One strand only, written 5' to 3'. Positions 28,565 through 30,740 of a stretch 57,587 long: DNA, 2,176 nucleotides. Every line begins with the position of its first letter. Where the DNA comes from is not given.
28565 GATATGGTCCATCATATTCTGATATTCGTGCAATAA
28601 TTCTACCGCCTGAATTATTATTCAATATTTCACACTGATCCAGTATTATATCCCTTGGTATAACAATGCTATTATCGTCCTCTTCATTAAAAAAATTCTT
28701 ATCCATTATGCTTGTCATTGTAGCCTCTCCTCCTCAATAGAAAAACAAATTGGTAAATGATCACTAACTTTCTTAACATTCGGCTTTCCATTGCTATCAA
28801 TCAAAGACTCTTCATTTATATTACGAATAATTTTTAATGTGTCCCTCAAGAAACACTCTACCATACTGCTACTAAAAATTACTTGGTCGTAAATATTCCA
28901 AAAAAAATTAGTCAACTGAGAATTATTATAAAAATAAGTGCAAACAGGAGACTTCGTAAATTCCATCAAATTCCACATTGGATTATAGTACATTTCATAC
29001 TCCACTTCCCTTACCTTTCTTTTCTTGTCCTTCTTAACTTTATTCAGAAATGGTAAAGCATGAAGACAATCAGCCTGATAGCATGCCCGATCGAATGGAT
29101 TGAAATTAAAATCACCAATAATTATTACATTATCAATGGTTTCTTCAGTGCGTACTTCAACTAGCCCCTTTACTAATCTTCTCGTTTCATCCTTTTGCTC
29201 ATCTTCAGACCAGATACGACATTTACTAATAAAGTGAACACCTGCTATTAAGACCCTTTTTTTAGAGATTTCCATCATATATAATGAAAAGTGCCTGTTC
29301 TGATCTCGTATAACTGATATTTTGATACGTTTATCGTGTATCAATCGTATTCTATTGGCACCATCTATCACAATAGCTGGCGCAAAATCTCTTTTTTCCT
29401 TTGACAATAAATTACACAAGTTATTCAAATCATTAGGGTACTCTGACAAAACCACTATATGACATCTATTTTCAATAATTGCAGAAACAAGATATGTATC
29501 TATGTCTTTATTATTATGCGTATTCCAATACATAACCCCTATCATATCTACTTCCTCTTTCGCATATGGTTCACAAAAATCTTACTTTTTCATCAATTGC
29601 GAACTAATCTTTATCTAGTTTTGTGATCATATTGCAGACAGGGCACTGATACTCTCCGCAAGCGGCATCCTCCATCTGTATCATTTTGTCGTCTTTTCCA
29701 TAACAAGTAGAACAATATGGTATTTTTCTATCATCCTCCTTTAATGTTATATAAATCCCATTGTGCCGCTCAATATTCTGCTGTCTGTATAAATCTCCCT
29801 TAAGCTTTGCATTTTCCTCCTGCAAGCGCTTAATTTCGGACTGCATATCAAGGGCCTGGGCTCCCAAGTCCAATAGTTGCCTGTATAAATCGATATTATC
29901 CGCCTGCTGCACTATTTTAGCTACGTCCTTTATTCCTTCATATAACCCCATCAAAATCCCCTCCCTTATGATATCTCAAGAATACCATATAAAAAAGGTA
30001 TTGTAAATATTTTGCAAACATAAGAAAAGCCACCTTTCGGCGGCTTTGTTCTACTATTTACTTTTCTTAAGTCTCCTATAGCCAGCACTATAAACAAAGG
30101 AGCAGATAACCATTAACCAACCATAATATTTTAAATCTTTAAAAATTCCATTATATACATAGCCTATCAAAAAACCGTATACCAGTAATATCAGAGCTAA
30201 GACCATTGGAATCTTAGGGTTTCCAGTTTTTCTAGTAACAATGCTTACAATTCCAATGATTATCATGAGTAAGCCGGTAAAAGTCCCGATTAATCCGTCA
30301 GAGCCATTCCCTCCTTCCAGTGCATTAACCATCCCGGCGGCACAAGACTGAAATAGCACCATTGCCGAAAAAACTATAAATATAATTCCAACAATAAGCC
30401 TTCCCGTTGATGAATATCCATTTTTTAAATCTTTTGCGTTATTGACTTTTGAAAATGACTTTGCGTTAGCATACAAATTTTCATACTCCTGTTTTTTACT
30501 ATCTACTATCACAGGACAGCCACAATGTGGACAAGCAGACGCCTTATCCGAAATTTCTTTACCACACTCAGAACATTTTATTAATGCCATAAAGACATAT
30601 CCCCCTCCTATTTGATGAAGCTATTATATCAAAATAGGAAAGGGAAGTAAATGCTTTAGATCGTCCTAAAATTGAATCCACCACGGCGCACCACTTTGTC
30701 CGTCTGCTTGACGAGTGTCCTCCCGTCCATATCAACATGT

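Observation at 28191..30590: AT-rich four-gene island in the tail module: EEP-family enzyme translationally coupled to an unknown partner, led by two zinc-ribbon proteins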

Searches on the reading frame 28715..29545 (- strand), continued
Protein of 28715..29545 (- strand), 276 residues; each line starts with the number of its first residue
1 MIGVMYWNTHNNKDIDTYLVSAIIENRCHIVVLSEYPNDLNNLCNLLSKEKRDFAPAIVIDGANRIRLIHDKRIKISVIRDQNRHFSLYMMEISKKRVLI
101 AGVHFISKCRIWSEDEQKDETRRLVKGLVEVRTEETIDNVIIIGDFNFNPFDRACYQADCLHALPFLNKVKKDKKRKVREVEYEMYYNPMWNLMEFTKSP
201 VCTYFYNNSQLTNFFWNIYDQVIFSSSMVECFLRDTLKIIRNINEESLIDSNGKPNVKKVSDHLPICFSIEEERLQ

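Call 90: search_dna_similar(query=window:28715-29545:-, collection=plasmids, mode=protein, max_evalue=0.00001, max_rows=20)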
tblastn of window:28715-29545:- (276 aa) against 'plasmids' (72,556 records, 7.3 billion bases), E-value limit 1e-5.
Records with a match: 3; places in all: 3; records where one place covers at least 80% of the query: 2.
Best place of each record, by identity: <60% 3.
By first word of the organism name: Bacillus 2; Clostridium 1.
By predicted mobility (MOB-suite, as given by PLSDB): non-mobilizable 2; conjugative 1.
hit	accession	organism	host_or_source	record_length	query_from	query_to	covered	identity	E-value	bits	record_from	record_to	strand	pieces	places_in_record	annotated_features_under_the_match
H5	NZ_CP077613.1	Clostridium estertheticum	single colony,bovine feces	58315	2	276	100%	31.7%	5e-21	100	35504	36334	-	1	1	hypothetical protein (x2)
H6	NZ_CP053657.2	Bacillus cereus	culture,soil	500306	2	270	97%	28.4%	2e-26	115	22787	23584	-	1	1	hypothetical protein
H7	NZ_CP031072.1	Bacillus mycoides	cell culture,soil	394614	58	271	78%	28.8%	1e-14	81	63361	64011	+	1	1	hypothetical protein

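Call 91: get_annotated_region(hit=H6, flank=7000)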
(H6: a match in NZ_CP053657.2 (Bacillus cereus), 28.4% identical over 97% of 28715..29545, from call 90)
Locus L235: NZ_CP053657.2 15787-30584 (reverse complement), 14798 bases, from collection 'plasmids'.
description: Bacillus cereus strain CTMA_1571 plasmid p.1, complete sequence
organism: Bacillus cereus (NCBI taxid 1396)
taxonomy: Bacteria; Bacillota; Bacilli; Bacillales; Bacillaceae; Bacillus; Bacillus cereus
host: -; source: culture,soil; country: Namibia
typing (MOB-suite, as given by PLSDB): non-mobilizable; replicon rep_cluster_125,rep_cluster_1698; mating-pair formation MPF_T
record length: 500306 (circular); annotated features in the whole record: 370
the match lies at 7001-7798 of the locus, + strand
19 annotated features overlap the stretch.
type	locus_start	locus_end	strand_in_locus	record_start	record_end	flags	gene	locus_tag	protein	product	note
CDS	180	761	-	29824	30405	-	-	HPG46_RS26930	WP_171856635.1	hypothetical protein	-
CDS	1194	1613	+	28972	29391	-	-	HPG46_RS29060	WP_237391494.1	RelA/SpoT domain-containing protein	-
CDS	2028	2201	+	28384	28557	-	-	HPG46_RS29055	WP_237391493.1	hypothetical protein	-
CDS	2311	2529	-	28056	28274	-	-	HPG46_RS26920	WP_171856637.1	hypothetical protein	-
CDS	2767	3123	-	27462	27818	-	-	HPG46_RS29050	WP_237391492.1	hypothetical protein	-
CDS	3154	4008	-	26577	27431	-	-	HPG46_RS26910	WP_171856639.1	hypothetical protein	-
CDS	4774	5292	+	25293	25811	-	-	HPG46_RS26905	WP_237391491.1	hypothetical protein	-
CDS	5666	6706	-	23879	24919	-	-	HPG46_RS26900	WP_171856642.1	DUF4365 domain-containing protein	-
CDS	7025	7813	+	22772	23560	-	-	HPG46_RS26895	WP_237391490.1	hypothetical protein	-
CDS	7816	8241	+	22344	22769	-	-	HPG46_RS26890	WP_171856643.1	hypothetical protein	-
CDS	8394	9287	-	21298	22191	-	-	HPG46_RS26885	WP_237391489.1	site-specific integrase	GO:0015074 - DNA integration [Evidence IEA]; GO:0006310 - DNA recombination [Evidence IEA]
CDS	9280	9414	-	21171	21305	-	-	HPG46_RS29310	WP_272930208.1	hypothetical protein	-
CDS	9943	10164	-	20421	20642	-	-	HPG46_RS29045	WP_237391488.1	hypothetical protein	-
CDS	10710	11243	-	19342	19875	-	-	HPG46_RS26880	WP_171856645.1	hypothetical protein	-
CDS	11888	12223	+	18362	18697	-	-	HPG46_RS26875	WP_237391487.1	recombinase family protein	-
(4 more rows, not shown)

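Call 92: get_annotated_region(hit=H5, flank=6000)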
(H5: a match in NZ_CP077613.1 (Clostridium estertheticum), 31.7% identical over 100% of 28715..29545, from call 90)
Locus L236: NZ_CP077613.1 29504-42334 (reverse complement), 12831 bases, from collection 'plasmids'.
description: Clostridium estertheticum strain CF005 plasmid pCF005-C, complete sequence
organism: Clostridium estertheticum (NCBI taxid 238834)
taxonomy: Bacteria; Bacillota; Clostridia; Eubacteriales; Clostridiaceae; Clostridium; Clostridium estertheticum
host: -; source: single colony,bovine feces; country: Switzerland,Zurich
typing (MOB-suite, as given by PLSDB): non-mobilizable
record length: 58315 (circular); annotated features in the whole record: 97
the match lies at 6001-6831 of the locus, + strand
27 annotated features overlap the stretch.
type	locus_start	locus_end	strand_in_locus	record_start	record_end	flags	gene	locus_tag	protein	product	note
CDS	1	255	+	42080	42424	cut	-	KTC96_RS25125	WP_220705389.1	YopX family protein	-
CDS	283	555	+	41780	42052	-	-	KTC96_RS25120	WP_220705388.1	hypothetical protein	-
CDS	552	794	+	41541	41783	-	-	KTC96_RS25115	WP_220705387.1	hypothetical protein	-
CDS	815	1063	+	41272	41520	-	-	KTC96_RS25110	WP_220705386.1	hypothetical protein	-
CDS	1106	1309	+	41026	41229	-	-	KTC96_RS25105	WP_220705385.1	hypothetical protein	-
CDS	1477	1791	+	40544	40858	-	-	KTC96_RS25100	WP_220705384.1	hypothetical protein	-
CDS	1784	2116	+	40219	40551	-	-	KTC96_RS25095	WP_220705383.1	hypothetical protein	-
CDS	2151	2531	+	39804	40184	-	-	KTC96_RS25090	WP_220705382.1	hypothetical protein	-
CDS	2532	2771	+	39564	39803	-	-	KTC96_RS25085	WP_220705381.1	hypothetical protein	-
CDS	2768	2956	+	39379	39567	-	-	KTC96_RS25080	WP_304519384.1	hypothetical protein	-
CDS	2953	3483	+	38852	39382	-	-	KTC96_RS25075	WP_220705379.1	hypothetical protein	-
CDS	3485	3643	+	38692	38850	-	-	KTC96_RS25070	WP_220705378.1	hypothetical protein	-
CDS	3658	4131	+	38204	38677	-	-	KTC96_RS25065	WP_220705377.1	helix-turn-helix transcriptional regulator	-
CDS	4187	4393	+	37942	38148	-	-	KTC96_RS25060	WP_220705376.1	hypothetical protein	-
CDS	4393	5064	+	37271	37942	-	-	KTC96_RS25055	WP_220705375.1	hypothetical protein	-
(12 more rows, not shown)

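Call 99: find_encoding_contigs(protein=P0001, flank=10000, max_places=4)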
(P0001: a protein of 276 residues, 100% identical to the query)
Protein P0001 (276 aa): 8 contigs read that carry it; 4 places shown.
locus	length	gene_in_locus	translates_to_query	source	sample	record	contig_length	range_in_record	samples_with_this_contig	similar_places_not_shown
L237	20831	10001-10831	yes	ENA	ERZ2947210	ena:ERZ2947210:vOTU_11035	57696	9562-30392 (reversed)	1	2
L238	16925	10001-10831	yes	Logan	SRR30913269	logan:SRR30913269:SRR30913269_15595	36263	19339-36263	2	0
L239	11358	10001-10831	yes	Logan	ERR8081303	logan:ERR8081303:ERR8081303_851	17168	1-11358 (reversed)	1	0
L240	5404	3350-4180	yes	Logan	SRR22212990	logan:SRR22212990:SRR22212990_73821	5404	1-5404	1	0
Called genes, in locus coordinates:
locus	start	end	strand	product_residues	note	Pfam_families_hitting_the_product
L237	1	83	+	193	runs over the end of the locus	-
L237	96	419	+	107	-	-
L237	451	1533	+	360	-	PF03864:Phage_cap_E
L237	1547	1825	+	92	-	-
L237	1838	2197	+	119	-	-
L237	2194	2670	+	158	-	-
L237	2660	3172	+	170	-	-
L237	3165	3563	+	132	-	-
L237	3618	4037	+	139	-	-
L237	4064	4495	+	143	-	-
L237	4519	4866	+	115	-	-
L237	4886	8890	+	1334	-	-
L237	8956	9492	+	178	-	PF13240:Zn_Ribbon_1 (weak)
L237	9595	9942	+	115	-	-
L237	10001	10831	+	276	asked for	PF19580:Exo_endo_phos_3 (faint)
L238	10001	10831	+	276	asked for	PF19580:Exo_endo_phos_3 (faint)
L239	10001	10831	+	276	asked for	PF19580:Exo_endo_phos_3 (faint)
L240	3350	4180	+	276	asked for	PF19580:Exo_endo_phos_3 (faint)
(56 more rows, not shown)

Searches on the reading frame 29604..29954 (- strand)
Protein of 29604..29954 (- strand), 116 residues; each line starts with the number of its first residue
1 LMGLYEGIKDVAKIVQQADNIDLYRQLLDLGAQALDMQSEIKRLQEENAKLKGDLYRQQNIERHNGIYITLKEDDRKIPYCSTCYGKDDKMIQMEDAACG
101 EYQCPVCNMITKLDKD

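Call 3: search_protein_families(library=pfam, proteins=[window:29604-29954:-], max_evalue=0.1)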
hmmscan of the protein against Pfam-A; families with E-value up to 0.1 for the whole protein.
window:29604-29954:- (116 aa): 5 families
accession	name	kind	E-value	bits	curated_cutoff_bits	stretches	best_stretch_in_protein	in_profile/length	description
PF14335.11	DUF4391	-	0.00043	20.7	29.9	1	3-73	156-227/232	Domain of unknown function (DUF4391)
PF16331.10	TolA_bind_tri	-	0.0073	16.8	30.1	1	32-59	18-45/76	TolA binding protein trimerisation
PF15294.11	Leu_zip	-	0.024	14.6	28.2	1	27-55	122-149/275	Leucine zipper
PF16004.10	EFTUD2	-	0.059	14.4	32.2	1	53-97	55-100/124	116 kDa U5 small nuclear ribonucleoprotein component N-terminus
PF19111.5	DUF5798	-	0.06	14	27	1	2-61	1-58/89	Family of unknown function (DUF5798)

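Call 4: search_protein_families(library=padloc, proteins=[window:29604-29954:-], max_evalue=0.1)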
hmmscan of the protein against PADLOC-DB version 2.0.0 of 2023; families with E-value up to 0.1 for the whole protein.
window:29604-29954:- (116 aa): 0 families

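Call 5: search_protein_families(library=phrogs, proteins=[window:29604-29954:-], max_evalue=0.1)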
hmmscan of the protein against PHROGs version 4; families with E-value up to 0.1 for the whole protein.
window:29604-29954:- (116 aa): 2 families
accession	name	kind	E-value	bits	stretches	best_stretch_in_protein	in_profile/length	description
phrog_1244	-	unknown function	4.9e-06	27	1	21-110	43-142/157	-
phrog_5993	-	unknown function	0.099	13.8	0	69-88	29-48/84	-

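Call 58: search_protein_families(library=ncbifam, proteins=[window:29604-29954:-], max_evalue=0.01)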
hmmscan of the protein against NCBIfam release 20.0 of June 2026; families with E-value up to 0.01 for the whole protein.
window:29604-29954:- (116 aa): 1 family
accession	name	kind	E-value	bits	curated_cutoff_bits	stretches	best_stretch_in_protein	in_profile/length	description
NF002321.0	PRK01261.1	equivalog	0.0029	17.5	287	1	36-94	36-94/229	3-dehydroquinate dehydratase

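Call 84: search_dna_similar(query=window:29604-29951:-, collection=phages, mode=protein, max_evalue=0.001, max_rows=15)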
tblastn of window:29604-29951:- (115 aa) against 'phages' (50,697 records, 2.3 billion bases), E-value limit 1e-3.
Records with a match: 1; places in all: 1; records where one place covers at least 80% of the query: 1.
Best place of each record, by identity: <60% 1.
By first word of the organism name: Latilactobacillus 1.
By host as written in the record: Latilactobacillus curvatus TMW 1.1365 1.
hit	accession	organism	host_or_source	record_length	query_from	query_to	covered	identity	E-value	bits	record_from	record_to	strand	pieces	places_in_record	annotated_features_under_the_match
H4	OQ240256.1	Latilactobacillus phage TMW 1.1365 P2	Latilactobacillus curvatus TMW 1.1365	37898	5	106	89%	29.6%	6e-6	49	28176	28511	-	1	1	hypothetical protein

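Call 86: get_annotated_region(hit=H4, flank=3500)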
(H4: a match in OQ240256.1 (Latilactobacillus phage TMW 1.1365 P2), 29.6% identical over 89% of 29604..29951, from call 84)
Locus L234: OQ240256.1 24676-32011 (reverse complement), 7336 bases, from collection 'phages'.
description: Latilactobacillus phage TMW 1.1365 P2, complete genome.
organism: Latilactobacillus phage TMW 1.1365 P2 (NCBI taxid 3027585)
taxonomy: Viruses; Duplodnaviria; Heunggongvirae; Uroviricota; Caudoviricetes; Trabyvirinae
host: Latilactobacillus curvatus TMW 1.1365; source: virions isolated from purified post-induction lysate of Latilactobacillus curvatus TMW 1.1365; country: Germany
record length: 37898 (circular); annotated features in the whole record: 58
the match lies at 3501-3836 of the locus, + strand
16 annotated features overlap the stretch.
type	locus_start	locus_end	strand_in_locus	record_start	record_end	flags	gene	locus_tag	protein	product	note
CDS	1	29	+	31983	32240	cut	-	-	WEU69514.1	hypothetical protein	-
CDS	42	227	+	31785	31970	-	-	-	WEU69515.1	hypothetical protein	-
CDS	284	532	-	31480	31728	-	-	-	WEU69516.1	hypothetical protein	-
CDS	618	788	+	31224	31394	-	-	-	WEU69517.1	hypothetical protein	-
CDS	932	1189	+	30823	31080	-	-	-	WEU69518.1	hypothetical protein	-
CDS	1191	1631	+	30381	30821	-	-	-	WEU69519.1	replication terminator protein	-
CDS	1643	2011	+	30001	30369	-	-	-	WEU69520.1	hypothetical protein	-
CDS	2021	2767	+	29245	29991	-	-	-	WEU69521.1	hypothetical protein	-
CDS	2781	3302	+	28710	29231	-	-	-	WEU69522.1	putative DNA binding domain-containing protein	-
CDS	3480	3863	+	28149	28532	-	-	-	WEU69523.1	hypothetical protein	-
CDS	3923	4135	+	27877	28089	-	-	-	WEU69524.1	hypothetical protein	-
CDS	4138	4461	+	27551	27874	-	-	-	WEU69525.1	homing endonuclease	-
CDS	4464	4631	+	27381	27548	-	-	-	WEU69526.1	hypothetical protein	-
CDS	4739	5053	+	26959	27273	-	-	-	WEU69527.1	putative terminase small subunit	-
CDS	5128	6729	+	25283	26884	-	-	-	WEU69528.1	terminase large subunit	-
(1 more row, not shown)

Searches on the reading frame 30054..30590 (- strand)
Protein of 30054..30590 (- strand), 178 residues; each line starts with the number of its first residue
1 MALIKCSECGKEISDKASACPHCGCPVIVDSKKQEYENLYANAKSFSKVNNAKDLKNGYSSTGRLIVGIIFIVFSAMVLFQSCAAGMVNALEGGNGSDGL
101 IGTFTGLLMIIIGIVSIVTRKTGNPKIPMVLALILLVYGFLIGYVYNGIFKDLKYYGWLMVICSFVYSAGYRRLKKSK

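Call 3: search_protein_families(library=pfam, proteins=[window:30054-30590:-], max_evalue=0.1)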
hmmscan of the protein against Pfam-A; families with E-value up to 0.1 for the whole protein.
window:30054-30590:- (178 aa): 11 families
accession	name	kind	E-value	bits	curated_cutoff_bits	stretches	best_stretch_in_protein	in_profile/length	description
PF13240.11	Zn_Ribbon_1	-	3.9e-06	26.9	25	1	5-27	1-23/23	zinc-ribbon domain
PF13248.11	Zn_ribbon_3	-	0.00025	20.8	27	1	4-24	3-23/26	zinc-ribbon domain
PF12773.13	DZR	-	0.0021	18.6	27.3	1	5-24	26-45/45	Double zinc ribbon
PF20535.3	DUF6750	-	0.0023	18.3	27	1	66-143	24-107/128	Family of unknown function (DUF6750)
PF00953.26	Glycos_transf_4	-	0.0032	17.9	27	1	69-142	59-130/160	Glycosyl transferase family 4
PF03729.18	DUF308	-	0.0096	16.6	25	0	105-167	2-64/73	Short repeat of unknown function (DUF308)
PF17032.10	Zn_ribbon_15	-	0.027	15.7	28.9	1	5-24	54-73/73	zinc-ribbon family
PF13408.12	Zn_ribbon_recom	-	0.042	14.7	25.3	0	20-37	8-25/58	Recombinase zinc beta ribbon domain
PF25044.1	DUF7789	-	0.059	13.8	25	1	107-166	26-85/129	Domain of unknown function (DUF7789)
PF01155.25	HypA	-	0.069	13.6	28.9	0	3-26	70-95/112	Hydrogenase/urease nickel incorporation, metallochaperone, hypA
PF10005.14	Zn_ribbon_DZR_6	-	0.09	13.9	23.4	0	5-54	3-53/93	zinc-ribbon domain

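Call 4: search_protein_families(library=padloc, proteins=[window:30054-30590:-], max_evalue=0.1)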
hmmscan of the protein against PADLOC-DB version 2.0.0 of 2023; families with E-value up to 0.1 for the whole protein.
window:30054-30590:- (178 aa): 0 families

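Call 5: search_protein_families(library=phrogs, proteins=[window:30054-30590:-], max_evalue=0.1)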
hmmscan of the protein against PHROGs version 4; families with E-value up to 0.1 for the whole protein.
window:30054-30590:- (178 aa): 14 families
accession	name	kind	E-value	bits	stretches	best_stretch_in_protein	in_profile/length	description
phrog_9418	-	unknown function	3.1e-19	70.6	1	62-176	3-114/120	-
phrog_6586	-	unknown function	6.4e-09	36.7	1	1-111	1-108/129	-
phrog_4852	-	unknown function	4e-08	34.2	1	1-55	11-65/194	-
phrog_2546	-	unknown function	2.7e-06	28.7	1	4-38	1-37/180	-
phrog_9700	-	unknown function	2.4e-05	24.5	1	1-42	4-46/483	-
phrog_14275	-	unknown function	0.00027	21.7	1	1-33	1-33/178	-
phrog_38187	-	unknown function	0.00028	22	1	1-25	1-25/144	-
phrog_16989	-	moron, auxiliary metabolic gene and host takeover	0.0011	19.9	1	6-72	9-67/122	membrane protein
phrog_31650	-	unknown function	0.0032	17.7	1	1-27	1-27/360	-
phrog_4875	-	unknown function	0.0078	17.3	1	4-53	13-66/77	-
phrog_8436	-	unknown function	0.028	15.5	1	5-41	65-102/110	-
phrog_10714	-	unknown function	0.03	15.6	1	3-26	73-98/109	-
phrog_36481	-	unknown function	0.078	14.1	0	4-27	15-38/60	-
phrog_24913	-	unknown function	0.09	13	1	98-154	31-88/208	-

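Call 58: search_protein_families(library=ncbifam, proteins=[window:30054-30590:-], max_evalue=0.01)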
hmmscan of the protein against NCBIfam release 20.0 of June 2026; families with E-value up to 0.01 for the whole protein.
window:30054-30590:- (178 aa): 1 family
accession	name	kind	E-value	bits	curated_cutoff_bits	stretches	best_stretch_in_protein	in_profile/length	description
NF053815.1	teico_TcaA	equivalog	0.00035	19.5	550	1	5-80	3-75/463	membrane-associated protein TcaA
